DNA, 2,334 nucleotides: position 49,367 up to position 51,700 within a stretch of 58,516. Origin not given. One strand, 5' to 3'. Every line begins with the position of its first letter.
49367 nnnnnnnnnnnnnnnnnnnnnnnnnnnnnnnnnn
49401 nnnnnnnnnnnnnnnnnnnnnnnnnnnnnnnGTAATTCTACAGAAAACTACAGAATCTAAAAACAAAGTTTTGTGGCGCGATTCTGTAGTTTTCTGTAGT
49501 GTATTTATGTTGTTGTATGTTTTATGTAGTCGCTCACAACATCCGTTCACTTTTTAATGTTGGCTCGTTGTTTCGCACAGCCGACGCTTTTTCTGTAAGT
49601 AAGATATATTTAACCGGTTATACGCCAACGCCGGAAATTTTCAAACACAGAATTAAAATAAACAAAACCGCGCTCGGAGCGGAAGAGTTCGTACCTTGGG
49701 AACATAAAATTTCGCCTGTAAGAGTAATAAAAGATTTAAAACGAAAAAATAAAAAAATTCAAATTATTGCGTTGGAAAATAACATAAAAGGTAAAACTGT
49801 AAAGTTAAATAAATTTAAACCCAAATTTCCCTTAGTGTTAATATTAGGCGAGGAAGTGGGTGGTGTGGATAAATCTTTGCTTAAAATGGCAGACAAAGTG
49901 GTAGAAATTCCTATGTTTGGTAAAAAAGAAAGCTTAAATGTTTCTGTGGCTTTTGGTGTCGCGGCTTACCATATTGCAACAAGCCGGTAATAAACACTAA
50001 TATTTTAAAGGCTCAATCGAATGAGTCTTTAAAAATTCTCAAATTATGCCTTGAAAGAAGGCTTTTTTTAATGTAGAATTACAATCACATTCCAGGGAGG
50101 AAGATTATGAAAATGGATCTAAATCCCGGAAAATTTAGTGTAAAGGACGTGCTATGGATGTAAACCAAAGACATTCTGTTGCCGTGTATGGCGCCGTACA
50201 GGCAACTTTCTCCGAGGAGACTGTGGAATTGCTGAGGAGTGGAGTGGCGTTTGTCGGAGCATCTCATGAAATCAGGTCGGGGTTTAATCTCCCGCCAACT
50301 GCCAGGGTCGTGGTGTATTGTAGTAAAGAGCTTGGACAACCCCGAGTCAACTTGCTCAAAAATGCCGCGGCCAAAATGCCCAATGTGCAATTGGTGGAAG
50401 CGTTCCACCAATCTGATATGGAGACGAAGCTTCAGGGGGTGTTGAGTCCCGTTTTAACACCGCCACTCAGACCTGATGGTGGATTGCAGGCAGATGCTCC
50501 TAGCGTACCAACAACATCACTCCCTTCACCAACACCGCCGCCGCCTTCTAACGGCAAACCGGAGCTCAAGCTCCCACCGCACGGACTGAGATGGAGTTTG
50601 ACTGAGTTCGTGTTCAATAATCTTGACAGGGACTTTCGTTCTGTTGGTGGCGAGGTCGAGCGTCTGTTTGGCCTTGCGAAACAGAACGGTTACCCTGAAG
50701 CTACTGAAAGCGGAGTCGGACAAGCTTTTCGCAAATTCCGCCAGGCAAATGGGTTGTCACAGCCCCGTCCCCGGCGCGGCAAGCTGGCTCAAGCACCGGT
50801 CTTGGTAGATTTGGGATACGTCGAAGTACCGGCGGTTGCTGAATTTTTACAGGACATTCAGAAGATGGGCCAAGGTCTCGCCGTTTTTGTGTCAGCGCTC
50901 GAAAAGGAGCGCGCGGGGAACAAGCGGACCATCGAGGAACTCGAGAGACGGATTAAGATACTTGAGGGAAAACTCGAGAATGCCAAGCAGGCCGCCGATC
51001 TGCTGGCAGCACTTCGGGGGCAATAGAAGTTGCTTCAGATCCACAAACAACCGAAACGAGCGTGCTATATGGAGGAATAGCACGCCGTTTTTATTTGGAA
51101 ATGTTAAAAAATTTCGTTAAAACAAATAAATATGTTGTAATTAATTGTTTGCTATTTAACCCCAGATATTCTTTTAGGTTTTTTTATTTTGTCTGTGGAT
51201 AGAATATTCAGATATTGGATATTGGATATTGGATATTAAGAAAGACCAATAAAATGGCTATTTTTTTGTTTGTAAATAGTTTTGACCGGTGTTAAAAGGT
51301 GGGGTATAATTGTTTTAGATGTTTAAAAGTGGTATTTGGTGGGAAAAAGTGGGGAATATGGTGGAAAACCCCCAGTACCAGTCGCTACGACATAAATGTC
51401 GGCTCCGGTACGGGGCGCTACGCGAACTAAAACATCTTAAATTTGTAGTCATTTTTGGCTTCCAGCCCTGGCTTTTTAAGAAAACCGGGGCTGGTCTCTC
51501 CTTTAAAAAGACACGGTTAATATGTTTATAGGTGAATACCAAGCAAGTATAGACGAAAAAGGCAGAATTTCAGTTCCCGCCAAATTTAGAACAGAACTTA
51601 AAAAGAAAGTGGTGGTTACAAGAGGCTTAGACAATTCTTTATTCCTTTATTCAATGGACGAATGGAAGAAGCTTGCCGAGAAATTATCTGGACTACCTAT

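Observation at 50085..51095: High-GC island 2: a 290-aa orphan protein with its own promoter and terminator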

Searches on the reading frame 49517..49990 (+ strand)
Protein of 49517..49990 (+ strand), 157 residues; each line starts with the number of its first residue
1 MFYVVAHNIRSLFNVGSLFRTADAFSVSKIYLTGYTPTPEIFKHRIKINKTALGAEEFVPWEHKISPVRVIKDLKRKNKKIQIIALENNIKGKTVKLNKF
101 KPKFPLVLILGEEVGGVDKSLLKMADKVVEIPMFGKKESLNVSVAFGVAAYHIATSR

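Call 72: find_encoding_contigs(protein=window:49517-49990:+, flank=3000, max_places=10)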
Protein window:49517-49990:+ (157 aa): 2 contigs read that carry it; 2 places shown.
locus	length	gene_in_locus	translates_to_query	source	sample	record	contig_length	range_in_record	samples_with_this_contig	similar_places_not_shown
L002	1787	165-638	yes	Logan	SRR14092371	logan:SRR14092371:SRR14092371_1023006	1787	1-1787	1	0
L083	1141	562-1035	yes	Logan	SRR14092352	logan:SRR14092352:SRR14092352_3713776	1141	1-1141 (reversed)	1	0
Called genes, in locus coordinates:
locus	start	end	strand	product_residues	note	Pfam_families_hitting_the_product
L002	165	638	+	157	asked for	PF00588:SpoU_methylase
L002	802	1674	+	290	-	-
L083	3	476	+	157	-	?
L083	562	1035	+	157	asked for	PF00588:SpoU_methylase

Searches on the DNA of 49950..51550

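Call 58: search_rna_families(source=window, start=49950, end=51550, threshold=evalue, max_evalue=1)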
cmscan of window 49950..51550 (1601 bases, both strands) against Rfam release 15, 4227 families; matches with E-value up to 1: 0.
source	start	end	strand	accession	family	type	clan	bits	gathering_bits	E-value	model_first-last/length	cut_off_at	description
